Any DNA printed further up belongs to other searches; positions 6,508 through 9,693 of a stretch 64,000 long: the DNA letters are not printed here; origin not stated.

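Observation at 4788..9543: Orphan two-gene cassette: stand-alone A-T-C NRPS-like enzyme plus an FkbH-like loader, wedged between mutT and effector-like genes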

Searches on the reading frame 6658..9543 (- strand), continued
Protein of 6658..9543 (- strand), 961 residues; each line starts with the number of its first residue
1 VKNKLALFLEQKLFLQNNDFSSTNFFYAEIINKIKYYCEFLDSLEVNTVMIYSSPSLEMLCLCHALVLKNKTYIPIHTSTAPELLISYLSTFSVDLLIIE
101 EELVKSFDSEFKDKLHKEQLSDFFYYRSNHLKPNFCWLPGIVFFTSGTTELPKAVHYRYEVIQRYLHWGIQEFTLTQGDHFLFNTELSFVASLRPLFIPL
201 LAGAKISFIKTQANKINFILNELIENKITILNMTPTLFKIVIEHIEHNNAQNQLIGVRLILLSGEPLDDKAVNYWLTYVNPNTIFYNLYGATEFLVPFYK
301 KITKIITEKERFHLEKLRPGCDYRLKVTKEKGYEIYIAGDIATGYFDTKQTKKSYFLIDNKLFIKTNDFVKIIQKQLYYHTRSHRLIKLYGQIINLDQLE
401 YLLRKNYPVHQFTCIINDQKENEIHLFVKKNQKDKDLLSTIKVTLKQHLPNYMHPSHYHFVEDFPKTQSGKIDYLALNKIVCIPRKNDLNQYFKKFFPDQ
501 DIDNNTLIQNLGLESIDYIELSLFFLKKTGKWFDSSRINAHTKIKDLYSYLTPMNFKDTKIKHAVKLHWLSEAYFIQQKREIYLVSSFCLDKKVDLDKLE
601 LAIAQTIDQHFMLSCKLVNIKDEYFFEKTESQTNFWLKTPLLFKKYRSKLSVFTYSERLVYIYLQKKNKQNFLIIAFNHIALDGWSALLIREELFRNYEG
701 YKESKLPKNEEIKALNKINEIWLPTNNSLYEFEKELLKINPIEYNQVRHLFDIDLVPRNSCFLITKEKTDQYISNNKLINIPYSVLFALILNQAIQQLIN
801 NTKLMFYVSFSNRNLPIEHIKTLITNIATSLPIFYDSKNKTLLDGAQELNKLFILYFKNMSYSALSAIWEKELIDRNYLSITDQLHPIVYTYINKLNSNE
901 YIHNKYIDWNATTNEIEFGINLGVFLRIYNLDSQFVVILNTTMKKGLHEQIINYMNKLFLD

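Call 14: search_solved_structures(query=A1, max_evalue=0.001, show_alignments=2)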
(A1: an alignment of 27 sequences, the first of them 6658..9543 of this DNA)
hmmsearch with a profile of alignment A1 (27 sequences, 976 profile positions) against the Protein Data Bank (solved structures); distinct sequences matched with E-value up to 0.001: 136 (the best 60 are shown).
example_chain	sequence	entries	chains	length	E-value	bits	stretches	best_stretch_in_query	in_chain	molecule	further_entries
6mfy_A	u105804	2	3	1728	1.3e-65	225.3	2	19-484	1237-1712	Linear gramicidin synthase subunit A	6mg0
6mfz_A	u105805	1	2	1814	1.6e-65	225.1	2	19-484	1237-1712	Linear gramicidin synthase subunit A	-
9be3_A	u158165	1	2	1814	1e-64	222.4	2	19-484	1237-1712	Linear gramicidin synthase subunit A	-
9meh_A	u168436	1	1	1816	1e-64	222.4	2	19-484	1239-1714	Linear gramicidin synthase subunit A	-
9be4_A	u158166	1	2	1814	1.2e-63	218.8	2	19-484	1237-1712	Linear gramicidin synthase subunit A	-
8xjz_C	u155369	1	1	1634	7.4e-60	206.3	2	147-479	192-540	Peptide synthetase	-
5u89_A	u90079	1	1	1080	3e-42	148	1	27-720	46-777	Amino acid adenylation domain protein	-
4d4g_A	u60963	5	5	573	5.6e-42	147.1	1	9-483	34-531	APNAA1 | APNA A1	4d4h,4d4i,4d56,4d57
3dhv_A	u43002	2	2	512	1.4e-41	145.8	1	54-491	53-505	D-alanine-poly(phosphoribitol) ligase | D-alanine--poly(phosphoribitol) ligase subunit 1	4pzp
3fcc_A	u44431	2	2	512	1.5e-41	145.8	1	54-491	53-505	D-alanine--poly(phosphoribitol) ligase subunit 1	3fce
7vhv_D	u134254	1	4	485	1.2e-37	132.8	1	77-485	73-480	D-alanine--D-alanyl carrier protein ligase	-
8jbr_A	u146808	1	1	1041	2.4e-37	131.8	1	12-484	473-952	McyA protein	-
2vsq_A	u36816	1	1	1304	6.2e-37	130.4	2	62-560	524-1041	SURFACTIN SYNTHETASE SUBUNIT 3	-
9bfd_B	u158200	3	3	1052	1.9e-36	128.9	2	61-486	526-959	Tyrocidine synthase 2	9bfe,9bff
9bfd_A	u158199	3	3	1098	1.6e-34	122.5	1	22-733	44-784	Tyrocidine synthase 1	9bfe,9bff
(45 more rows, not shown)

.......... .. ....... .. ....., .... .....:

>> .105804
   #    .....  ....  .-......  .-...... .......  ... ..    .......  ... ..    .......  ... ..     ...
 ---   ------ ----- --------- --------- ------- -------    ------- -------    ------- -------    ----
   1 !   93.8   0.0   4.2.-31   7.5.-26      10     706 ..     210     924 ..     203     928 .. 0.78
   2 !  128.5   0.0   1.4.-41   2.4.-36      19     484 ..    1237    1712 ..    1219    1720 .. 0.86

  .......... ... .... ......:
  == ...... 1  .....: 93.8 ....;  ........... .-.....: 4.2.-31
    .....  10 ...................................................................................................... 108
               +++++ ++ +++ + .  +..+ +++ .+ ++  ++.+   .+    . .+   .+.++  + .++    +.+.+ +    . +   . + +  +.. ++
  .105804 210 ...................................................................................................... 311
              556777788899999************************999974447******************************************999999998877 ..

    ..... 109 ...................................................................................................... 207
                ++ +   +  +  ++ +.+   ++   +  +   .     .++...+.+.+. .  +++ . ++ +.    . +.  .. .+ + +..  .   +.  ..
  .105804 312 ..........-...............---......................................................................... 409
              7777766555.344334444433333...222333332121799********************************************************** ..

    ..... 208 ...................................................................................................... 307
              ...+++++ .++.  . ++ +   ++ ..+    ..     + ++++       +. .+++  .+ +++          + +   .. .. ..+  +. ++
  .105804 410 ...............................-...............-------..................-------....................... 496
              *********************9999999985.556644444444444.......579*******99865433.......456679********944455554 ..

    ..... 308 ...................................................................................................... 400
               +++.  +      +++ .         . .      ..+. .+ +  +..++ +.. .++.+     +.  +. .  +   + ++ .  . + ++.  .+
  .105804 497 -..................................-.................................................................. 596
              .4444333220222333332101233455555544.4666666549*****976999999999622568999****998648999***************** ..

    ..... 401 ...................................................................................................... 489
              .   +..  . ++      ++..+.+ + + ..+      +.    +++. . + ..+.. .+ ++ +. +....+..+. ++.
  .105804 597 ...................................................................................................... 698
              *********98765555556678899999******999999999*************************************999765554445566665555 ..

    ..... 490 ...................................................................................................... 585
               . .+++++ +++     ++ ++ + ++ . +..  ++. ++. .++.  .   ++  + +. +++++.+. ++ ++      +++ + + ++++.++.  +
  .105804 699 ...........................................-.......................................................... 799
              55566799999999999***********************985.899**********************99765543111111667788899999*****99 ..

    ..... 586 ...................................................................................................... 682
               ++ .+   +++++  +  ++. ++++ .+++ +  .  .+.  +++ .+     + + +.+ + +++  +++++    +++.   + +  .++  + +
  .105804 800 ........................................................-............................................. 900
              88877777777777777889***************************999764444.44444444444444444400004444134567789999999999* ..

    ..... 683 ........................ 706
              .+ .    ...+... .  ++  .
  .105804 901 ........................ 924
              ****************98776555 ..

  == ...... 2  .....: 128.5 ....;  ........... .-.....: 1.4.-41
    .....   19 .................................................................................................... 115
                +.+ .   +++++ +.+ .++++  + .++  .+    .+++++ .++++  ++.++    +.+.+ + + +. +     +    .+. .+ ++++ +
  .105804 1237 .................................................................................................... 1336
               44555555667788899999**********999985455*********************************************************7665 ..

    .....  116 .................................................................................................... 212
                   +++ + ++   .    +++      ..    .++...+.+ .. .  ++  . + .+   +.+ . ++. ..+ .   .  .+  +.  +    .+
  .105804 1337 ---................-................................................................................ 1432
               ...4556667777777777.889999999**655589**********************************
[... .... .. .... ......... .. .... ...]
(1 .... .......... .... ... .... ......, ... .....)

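Call 35: find_encoding_contigs(protein=P0007, flank=10000, max_places=1)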
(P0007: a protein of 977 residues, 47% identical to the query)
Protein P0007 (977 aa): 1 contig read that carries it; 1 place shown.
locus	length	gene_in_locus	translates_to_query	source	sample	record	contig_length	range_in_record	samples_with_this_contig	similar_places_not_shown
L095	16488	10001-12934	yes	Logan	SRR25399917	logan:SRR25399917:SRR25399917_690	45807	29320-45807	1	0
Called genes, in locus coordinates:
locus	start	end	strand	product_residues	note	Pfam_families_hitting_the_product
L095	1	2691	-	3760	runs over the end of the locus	PF00109:ketoacyl-synt, PF02801:Ketoacyl-synt_C, PF16197:KAsynt_C_assoc, PF22336:RhiE-like_linker, PF22621:CurL-like_PKS_C, PF00109:ketoacyl-synt, PF02801:Ketoacyl-synt_C, PF16197:KAsynt_C_assoc, +21 more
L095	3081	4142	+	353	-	PF01070:FMN_dh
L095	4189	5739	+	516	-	PF05141:DIT1_PvcA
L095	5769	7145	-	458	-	-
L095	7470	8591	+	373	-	PF00891:Methyltransf_2, PF02353:CMAS (faint), PF13489:Methyltransf_23 (weak), PF05175:MTS (weak), PF08242:Methyltransf_12 (weak), PF13649:Methyltransf_25 (weak)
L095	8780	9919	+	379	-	PF00891:Methyltransf_2, PF13489:Methyltransf_23, PF05175:MTS (weak), PF08242:Methyltransf_12 (weak), PF13649:Methyltransf_25 (weak)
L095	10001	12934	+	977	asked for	PF00501:AMP-binding, PF00668:Condensation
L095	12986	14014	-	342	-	PF02668:TauD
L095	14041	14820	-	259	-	PF13489:Methyltransf_23, PF13847:Methyltransf_31, PF08241:Methyltransf_11, PF08242:Methyltransf_12, PF13649:Methyltransf_25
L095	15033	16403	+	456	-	-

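Call 36: find_encoding_contigs(protein=P0021, flank=10000, max_places=1)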
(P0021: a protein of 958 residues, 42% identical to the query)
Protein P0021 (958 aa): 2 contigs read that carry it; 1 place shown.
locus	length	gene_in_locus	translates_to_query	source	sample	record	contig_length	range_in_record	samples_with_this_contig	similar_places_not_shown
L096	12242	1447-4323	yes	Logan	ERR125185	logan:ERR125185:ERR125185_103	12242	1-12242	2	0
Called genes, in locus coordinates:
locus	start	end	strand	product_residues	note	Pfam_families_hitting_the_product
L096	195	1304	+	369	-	PF00891:Methyltransf_2, PF05175:MTS (weak), PF08242:Methyltransf_12 (weak), PF13649:Methyltransf_25 (weak)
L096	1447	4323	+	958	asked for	PF00501:AMP-binding, PF13193:AMP-binding_C (faint), PF00668:Condensation (weak)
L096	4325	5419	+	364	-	PF00891:Methyltransf_2, PF05175:MTS (weak), PF08242:Methyltransf_12 (weak), PF13649:Methyltransf_25 (weak)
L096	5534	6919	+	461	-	-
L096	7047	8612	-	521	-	PF05141:DIT1_PvcA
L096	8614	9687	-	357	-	PF01070:FMN_dh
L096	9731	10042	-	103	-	-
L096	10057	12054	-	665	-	-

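Call 46: predict_structure(alignment_id=A1)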
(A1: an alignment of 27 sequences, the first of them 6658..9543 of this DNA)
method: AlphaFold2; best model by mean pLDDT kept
length: 961 residues; sequences in the alignment: 27
mean_pLDDT: 84.1   pTM: 0.53
mean pLDDT of the five models: 84.1, 83.0, 82.8, 79.7, 79.4
residues with pLDDT >= 90: 339; 70-90: 517; 50-70: 91; < 50: 14
segments of 3 or more residues with pLDDT < 50: 20-25, 147-149, 484-487
pLDDT, mean of each block of 10 residues (from residue 1): 82 65 61 92 92 90 95 88 79 90 82 85 84 79 69 85 93 89 88 92 84 72 86 87 84 89 84 93 94 91 91 90 86 89 87 89 89 87 62 67 82 76 82 83 78 82 74 75 56 77 84 81 85 84 87 69 77 65 89 92 93 91 88 85 65 88 90 93 92 93 78 85 68 86 83 87 92 87 92 91 89 85 88 90 91 85 79 80 84 82 91 78 88 92 92 89 56
secondary structure, 60 per line:
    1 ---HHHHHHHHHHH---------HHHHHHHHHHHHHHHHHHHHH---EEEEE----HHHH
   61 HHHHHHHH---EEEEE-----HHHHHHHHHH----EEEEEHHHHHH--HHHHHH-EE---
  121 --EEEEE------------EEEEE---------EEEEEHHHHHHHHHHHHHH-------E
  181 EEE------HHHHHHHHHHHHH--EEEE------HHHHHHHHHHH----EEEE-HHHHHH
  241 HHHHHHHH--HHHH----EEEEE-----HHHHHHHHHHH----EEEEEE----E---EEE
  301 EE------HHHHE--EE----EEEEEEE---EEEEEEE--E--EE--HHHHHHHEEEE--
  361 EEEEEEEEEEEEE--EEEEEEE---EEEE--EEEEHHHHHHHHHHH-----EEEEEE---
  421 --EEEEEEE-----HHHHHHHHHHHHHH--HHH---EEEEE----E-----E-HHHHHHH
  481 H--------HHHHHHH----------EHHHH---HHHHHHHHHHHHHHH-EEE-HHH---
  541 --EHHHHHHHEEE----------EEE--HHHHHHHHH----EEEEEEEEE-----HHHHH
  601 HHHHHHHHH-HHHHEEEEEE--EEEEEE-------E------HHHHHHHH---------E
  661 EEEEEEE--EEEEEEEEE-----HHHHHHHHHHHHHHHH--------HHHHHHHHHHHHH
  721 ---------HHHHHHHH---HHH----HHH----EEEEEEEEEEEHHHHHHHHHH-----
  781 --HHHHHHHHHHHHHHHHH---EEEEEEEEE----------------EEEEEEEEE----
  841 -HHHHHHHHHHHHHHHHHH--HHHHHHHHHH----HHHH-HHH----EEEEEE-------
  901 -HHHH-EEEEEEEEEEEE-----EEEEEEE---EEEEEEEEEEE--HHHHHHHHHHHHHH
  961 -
elements in order (helices of 4 or more, strands of 3 or more residues): H4-14 H24-44 E48-52 H57-68 E72-76 H82-91 E96-100 H101-106 H109-114 E123-127 E140-144 E154-158 H159-172 E180-183 H190-202 E205-208 H215-225 E230-233 H235-248 H251-254 E259-263 H269-279 E284-289 E298-302 H309-312 E322-328 E332-338 H348-354 E355-358 E361-373 E376-382 E386-389 E392-395 H396-406 E412-417 E423-429 H435-448 E457-461 H474-481 H490-496 H508-511 H515-529 E531-533 H544-550 E551-553 E564-566 H569-577 E582-590 H596-609 H611-614 E615-620 E623-628 H643-650 E660-667 E670-678 H684-699 H708-720 H730-737 E755-765 H766-775 H783-799 E803-811 E828-836 H842-859 H862-871 H876-879 E888-893 H902-905 E907-918 E924-930 E934-944 H947-960
